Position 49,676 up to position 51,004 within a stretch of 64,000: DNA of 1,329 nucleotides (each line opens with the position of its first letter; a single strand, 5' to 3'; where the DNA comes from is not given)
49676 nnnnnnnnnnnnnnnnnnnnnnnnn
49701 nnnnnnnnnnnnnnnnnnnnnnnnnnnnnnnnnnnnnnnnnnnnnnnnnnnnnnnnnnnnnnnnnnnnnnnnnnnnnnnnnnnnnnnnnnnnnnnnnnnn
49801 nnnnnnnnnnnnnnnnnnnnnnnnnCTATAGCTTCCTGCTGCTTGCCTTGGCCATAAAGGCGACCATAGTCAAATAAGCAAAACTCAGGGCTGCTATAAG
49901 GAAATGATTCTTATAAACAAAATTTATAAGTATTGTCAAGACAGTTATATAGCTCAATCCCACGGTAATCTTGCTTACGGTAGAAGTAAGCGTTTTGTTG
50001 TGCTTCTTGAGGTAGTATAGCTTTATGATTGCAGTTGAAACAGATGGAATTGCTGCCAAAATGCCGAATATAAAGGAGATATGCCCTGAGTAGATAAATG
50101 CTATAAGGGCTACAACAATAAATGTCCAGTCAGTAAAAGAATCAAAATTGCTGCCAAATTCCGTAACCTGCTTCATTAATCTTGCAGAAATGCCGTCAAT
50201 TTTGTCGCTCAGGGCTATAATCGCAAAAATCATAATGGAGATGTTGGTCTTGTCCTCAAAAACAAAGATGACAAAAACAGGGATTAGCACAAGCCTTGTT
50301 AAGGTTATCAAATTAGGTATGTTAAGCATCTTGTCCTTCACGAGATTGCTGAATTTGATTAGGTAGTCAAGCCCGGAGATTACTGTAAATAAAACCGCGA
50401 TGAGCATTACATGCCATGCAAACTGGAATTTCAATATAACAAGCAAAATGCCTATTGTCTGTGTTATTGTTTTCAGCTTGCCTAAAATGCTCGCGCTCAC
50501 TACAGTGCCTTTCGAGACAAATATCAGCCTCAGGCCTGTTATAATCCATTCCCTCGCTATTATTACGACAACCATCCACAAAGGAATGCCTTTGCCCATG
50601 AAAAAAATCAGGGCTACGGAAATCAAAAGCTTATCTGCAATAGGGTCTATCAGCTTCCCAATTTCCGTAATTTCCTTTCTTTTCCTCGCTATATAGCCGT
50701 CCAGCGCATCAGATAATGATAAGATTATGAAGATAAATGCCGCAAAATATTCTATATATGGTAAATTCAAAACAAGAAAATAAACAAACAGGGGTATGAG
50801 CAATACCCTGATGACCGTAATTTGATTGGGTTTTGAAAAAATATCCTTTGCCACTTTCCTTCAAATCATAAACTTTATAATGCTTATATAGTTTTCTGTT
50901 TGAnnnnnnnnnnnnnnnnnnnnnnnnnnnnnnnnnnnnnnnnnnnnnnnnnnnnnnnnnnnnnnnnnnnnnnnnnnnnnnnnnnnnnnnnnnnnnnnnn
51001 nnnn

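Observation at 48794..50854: Two convergent genes each encoding tandem CDP-alcohol phosphatidyltransferase domains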

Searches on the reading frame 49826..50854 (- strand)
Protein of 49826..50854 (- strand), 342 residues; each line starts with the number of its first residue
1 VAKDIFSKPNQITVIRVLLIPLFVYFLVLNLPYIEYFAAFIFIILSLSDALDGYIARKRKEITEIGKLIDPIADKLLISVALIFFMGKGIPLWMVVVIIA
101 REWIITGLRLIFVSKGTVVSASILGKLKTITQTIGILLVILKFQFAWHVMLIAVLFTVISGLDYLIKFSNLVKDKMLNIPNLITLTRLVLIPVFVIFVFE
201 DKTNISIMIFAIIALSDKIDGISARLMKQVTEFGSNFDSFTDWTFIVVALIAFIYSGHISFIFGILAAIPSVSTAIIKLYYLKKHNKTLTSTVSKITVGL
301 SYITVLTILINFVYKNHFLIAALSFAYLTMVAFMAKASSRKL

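Call 3: search_protein_families(library=pfam, proteins=[window:49826-50854:-], max_evalue=0.01)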
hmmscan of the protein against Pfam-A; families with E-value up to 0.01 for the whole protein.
window:49826-50854:- (342 aa): 1 family
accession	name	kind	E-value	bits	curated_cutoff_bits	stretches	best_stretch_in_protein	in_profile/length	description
PF01066.26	CDP-OH_P_transf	-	1.8e-63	213.9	22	2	9-159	4-152/152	CDP-alcohol phosphatidyltransferase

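Call 4: search_protein_families(library=ncbifam, proteins=[window:49826-50854:-], max_evalue=0.01)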
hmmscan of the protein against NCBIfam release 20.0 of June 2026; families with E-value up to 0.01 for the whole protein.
window:49826-50854:- (342 aa): 9 families
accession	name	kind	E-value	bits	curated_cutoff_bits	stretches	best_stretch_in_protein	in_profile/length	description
TIGR00560.1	pgsA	equivalog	1.1e-53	182.4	109.1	2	9-174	4-182/183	CDP-diacylglycerol--glycerol-3-phosphate 3-phosphatidyltransferase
NF053678.1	ClpnSynClsA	equivalog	8.2e-34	117.3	240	2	5-141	2-138/180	cardiolipin synthase ClsA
NF008090.0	PRK10832.1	equivalog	7.6e-33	114.1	304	2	7-160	4-167/182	CDP-diacylglycerol--glycerol-3-phosphate 3-phosphatidyltransferase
NF040950.1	archin_ph_syn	equivalog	3.6e-18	66.1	180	2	5-157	22-179/191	archaetidylinositol phosphate synthase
TIGR00473.1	pssA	equivalog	1.5e-11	44.6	107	2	34-147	18-134/153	CDP-diacylglycerol--serine O-phosphatidyltransferase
TIGR04217.1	archae_ser_T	exception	2.9e-11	43.5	200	2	175-330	5-163/221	archaetidylserine synthase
NF045883.1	PIPSynth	equivalog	5.1e-10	39.3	170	2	8-120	24-128/197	phosphatidylinositol phosphate synthase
NF038087.1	arch_ser_synth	exception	2.7e-09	37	240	2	175-325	2-154/216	archaetidylserine synthase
NF041135.1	IPPtranDIPPsyn_Thcocales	equivalog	6.5e-05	22.1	580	1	8-100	251-342/419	bifunctional L-myo-inositol-1-phosphate cytidylyltransferase/CDP-L-myo-inositol myo-inositolphosphotransferase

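Call 5: find_homologous_proteins(query=window:49826-50854:-, max_evalue=0.00001)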
Query window:49826-50854:- (342 aa): 2293 proteins with E <= 0.00001 among 8000 candidates; the best 120 are listed.
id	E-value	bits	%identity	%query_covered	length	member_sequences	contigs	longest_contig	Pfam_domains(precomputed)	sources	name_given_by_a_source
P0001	4.2e-203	692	100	100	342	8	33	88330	PF01066.27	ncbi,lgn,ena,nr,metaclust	ncbi:CDP-diacylglycerol--glycerol-3-phosphate 3-phosphatidyltransferase [Candidatus Woesearchaeota a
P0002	1.2e-159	549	78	99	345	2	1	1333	PF01066.27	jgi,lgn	-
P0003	1.6e-152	526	74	99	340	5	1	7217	PF01066.27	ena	-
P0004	3.9e-148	511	73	99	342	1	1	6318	PF01066.27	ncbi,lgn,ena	-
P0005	6.5e-147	507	73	99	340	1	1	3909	PF01066.27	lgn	-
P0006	1.6e-145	503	72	99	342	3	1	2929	PF01066.27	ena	-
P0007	8.6e-143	494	69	98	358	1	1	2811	PF01066.27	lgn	-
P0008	2.6e-131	456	66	98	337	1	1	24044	PF01066.27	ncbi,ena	-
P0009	4.1e-129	449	62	98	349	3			PF01066.27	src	-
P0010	3.3e-111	390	57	99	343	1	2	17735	PF01066.27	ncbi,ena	-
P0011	8.6e-111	389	58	99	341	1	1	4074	PF01066.27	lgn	-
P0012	5.2e-108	380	55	99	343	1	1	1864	PF01066.27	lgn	-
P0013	1.5e-106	375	53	97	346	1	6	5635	PF01066.27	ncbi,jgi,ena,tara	jgi:CDP-diacylglycerol--glycerol-3-phosphate 3-phosphatidyltransferase|tara:strand:- start:473 stop:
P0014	1.8e-106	375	55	96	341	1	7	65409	PF01066.27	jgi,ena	-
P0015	2.9e-106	374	57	99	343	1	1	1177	PF01066.27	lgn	-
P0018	6.3e-106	373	57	98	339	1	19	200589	PF01066.27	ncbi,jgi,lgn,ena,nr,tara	ncbi:CDP-diacylglycerol--glycerol-3-phosphate 3-phosphatidyltransferase [Candidatus Woesearchaeota a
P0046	5.6e-100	353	51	99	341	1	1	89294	PF01066.27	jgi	jgi:CDP-diacylglycerol---glycerol-3-phosphate 3-phosphatidyltransferase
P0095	1.9e-95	338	51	96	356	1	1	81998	PF01066.27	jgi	jgi:CDP-diacylglycerol--glycerol-3-phosphate 3-phosphatidyltransferase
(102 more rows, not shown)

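Call 13: search_solved_structures(query=window:49826-50854:-, max_evalue=0.01)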
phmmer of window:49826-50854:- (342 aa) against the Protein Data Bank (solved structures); distinct sequences matched with E-value up to 0.01: 2.
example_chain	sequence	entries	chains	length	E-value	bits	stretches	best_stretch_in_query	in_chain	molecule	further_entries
7drj_A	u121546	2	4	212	5.4e-28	101.8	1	9-174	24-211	CDP-diacylglycerol--glycerol-3-phosphate 3-phosphatidyltransferase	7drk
7b1k_A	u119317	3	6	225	0.0014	21.6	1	5-87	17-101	CDP-diacylglycerol--serine O-phosphatidyltransferase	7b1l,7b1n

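Call 23: find_encoding_contigs(protein=P0001, flank=10000, max_places=4)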
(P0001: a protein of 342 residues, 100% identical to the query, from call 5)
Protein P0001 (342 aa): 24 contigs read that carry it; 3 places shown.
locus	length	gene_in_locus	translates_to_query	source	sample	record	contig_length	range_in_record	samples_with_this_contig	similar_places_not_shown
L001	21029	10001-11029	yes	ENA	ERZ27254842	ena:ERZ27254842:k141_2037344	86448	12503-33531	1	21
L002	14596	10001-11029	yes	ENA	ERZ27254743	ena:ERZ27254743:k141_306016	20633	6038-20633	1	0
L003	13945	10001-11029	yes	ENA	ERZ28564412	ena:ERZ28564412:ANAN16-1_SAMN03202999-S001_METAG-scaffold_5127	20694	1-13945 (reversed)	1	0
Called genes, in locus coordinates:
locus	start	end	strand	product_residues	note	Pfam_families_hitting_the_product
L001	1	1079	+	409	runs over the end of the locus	-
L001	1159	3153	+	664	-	PF03030:H_PPase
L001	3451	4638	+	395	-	PF00162:PGK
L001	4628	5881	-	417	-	-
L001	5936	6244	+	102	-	PF04032:Rpr2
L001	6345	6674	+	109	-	-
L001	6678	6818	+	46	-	-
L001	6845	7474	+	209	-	-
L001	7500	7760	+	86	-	PF01866:Diphthamide_syn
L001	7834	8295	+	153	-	PF02502:LacAB_rpiB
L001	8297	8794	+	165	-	-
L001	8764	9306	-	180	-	PF01864:CarS-like, PF01148:CTP_transf_1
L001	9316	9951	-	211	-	PF02811:PHP, PF13263:PHP_C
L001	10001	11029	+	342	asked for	PF01066:CDP-OH_P_transf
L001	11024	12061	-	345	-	PF01066:CDP-OH_P_transf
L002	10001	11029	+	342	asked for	PF01066:CDP-OH_P_transf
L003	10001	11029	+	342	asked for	PF01066:CDP-OH_P_transf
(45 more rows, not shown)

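Call 24: find_encoding_contigs(protein=P0018, flank=6000, max_places=1)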
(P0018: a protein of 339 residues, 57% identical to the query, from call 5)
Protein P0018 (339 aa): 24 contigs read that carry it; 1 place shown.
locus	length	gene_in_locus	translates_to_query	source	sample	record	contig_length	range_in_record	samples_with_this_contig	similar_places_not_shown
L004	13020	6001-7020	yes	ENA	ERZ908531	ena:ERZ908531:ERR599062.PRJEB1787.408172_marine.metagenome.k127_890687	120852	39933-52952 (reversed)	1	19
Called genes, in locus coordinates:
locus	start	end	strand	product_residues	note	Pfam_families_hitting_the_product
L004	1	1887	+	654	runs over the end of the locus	PF03030:H_PPase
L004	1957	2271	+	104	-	PF04032:Rpr2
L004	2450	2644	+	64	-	-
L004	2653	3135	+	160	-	-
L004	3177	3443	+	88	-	PF01866:Diphthamide_syn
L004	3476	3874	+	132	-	PF00293:NUDIX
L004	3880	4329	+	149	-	PF02502:LacAB_rpiB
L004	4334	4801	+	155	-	-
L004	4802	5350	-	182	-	PF01864:CarS-like, PF01148:CTP_transf_1 (weak)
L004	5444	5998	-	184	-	PF07366:SnoaL, PF12680:SnoaL_2, PF14534:DUF4440 (weak)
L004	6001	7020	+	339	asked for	PF01066:CDP-OH_P_transf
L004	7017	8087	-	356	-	PF01066:CDP-OH_P_transf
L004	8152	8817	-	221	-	PF02666:PS_Dcarbxylase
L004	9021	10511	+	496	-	PF04055:Radical_SAM (weak)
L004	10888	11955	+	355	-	PF05345:He_PIG (faint), PF00801:PKD (weak), PF18911:PKD_4 (weak), PF17963:Big_9 (weak), PF18911:PKD_4 (weak)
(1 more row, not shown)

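Call 25: find_encoding_contigs(protein=P0046, flank=6000, max_places=1)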
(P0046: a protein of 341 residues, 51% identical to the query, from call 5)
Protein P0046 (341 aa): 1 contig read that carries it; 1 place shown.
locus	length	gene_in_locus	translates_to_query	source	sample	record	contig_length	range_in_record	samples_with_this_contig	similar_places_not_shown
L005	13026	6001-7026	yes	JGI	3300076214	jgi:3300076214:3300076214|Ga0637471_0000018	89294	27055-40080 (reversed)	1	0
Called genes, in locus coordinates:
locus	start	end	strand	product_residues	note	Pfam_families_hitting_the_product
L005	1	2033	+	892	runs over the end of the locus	PF00133:tRNA-synt_1, PF01406:tRNA-synt_1e (faint), PF09334:tRNA-synt_1g, PF13603:tRNA-synt_1_2, PF00133:tRNA-synt_1, PF09334:tRNA-synt_1g (weak), PF08264:Anticodon_1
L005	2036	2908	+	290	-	PF02558:ApbA, PF08546:ApbA_C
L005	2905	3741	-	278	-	PF18306:LDcluster4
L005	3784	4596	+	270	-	PF20143:NAD_kinase_C (weak)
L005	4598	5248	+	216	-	PF01066:CDP-OH_P_transf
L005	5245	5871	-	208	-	PF01553:Acyltransferase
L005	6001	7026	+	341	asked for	PF01066:CDP-OH_P_transf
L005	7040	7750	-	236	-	PF09335:VTT_dom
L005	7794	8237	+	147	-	PF02681:DUF212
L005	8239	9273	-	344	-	PF01066:CDP-OH_P_transf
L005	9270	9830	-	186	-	PF00398:RrnaAD (weak)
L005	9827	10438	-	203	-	PF02666:PS_Dcarbxylase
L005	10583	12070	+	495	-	PF04055:Radical_SAM (weak)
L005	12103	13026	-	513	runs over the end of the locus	-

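Call 26: find_encoding_contigs(protein=P0095, flank=6000, max_places=1)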
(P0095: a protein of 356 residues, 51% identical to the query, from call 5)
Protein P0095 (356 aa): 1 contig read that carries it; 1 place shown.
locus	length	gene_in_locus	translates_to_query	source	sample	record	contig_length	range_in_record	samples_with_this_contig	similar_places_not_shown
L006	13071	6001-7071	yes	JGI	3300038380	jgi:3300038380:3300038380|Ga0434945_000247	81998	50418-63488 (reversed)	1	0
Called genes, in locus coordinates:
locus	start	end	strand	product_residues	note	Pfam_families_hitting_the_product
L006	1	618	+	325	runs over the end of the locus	PF01047:MarR (faint), PF08281:Sigma70_r4_2 (faint), PF12840:HTH_20 (faint), PF13404:HTH_AsnC-type, PF13412:HTH_24, PF13518:HTH_28 (faint), PF13404:HTH_AsnC-type, PF13412:HTH_24, +3 more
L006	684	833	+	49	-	-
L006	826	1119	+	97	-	-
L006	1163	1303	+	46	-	-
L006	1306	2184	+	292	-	-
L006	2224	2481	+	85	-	PF01866:Diphthamide_syn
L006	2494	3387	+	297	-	PF00892:EamA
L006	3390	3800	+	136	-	PF00293:NUDIX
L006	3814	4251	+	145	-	PF02502:LacAB_rpiB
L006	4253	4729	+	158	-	-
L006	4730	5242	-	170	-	PF01864:CarS-like, PF01148:CTP_transf_1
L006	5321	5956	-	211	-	PF02811:PHP, PF13263:PHP_C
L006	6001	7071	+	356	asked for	PF01066:CDP-OH_P_transf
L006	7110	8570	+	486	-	PF04055:Radical_SAM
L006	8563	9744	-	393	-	PF00206:Lyase_1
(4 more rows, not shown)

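Call 28: predict_structure(alignment_id=A1)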
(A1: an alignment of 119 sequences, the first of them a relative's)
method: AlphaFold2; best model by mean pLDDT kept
length: 342 residues; sequences in the alignment: 119
mean_pLDDT: 86.2   pTM: 0.64
mean pLDDT of the five models: 86.2, 84.2, 83.0, 83.0, 80.2
residues with pLDDT >= 90: 171; 70-90: 141; 50-70: 28; < 50: 2
segments of 3 or more residues with pLDDT < 50: none
pLDDT, mean of each block of 10 residues (from residue 1): 61 86 91 92 90 78 72 87 89 88 82 69 84 94 93 91 78 64 86 92 94 91 77 83 95 94 94 91 83 93 97 96 97 86 49
secondary structure, 60 per line:
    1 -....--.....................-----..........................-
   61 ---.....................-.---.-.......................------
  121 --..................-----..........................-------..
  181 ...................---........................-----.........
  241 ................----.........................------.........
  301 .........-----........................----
elements in order: H2-5 H8-28 H34-59 H64-84 H92-114 H123-140 H146-171 H179-199 H203-226 H232-256 H261-285 H292-309 H315-338

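Call 33: fold_search(model_id=the predicted structure, library=pdb)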
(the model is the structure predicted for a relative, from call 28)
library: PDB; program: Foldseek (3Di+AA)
matches with E <= 10: 80; with E <= 0.001: 4
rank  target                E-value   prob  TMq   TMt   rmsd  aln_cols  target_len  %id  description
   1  7drj_A                3.8e-08  1.00  0.45  0.77   2.9       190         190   37  Crystal structure of phosphatidylglycerol phosphate synthase in complex with phosphatidylglycerol phosphate (released 2021-12-08)
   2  7drk_B                4.0e-08  1.00  0.43  0.76   2.6       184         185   38  Crystal structure of phosphatidylglycerol phosphate synthase in complex with cytidine diphosphate-diacylglycerol (released 2021-12-08)
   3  7drj_B                8.8e-08  1.00  0.44  0.77   2.5       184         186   38  Crystal structure of phosphatidylglycerol phosphate synthase in complex with phosphatidylglycerol phosphate (released 2021-12-08)
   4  7drk_A                3.4e-07  1.00  0.43  0.76   2.8       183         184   37  Crystal structure of phosphatidylglycerol phosphate synthase in complex with cytidine diphosphate-diacylglycerol (released 2021-12-08)
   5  4o6n_A                4.1e-02  1.00  0.38  0.39   6.5       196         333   17  Structure of AF2299, a CDP-alcohol phosphotransferase (CDP-bound) (released 2014-05-14)
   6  5d92_A                4.5e-02  1.00  0.39  0.39  10.7       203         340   15  Structure of a phosphatidylinositolphosphate (PIP) synthase from Renibacterium Salmoninarum (released 2015-11-04)
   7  4o6m_A                4.5e-02  1.00  0.38  0.39  13.3       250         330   15  Structure of AF2299, a CDP-alcohol phosphotransferase (CMP-bound) (released 2014-05-14)
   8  5d92_C                4.9e-02  1.00  0.32  0.32  10.3       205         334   18  Structure of a phosphatidylinositolphosphate (PIP) synthase from Renibacterium Salmoninarum (released 2015-11-04)
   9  5d92_B                8.2e-02  1.00  0.39  0.39  10.5       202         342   15  Structure of a phosphatidylinositolphosphate (PIP) synthase from Renibacterium Salmoninarum (released 2015-11-04)
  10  4o6m_B                8.6e-02  1.00  0.38  0.38  12.7       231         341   15  Structure of AF2299, a CDP-alcohol phosphotransferase (CMP-bound) (released 2014-05-14)
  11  6h53_B                1.2e-01  1.00  0.38  0.62   4.2       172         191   16  Crystal structure of Mycobacterium tuberculosis phosphatidylinositol phosphate synthase (PgsA1) in apo form (released 2019-05-15)
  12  4q7c_A                1.2e-01  1.00  0.38  0.39   6.6       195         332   17  Structure of AF2299, a CDP-alcohol phosphotransferase (released 2014-05-28)
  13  8gyw_A                1.7e-01  0.94  0.39  0.35  11.4       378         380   14  Cryo-EM structure of human CEPT1 complexed with CDP-choline (released 2023-03-22)
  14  7b1k_B                2.1e-01  0.95  0.23  0.36  12.1       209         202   16  Crystal structure of phosphatidyl serine synthase (PSS) in the closed conformation with bound citrate. (released 2021-12-08)
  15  7pow_A                2.7e-01  0.94  0.26  0.39   8.9       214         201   14  Crystal structure of phosphatidyl serine synthase (PSS) in transition state. (released 2021-12-08)
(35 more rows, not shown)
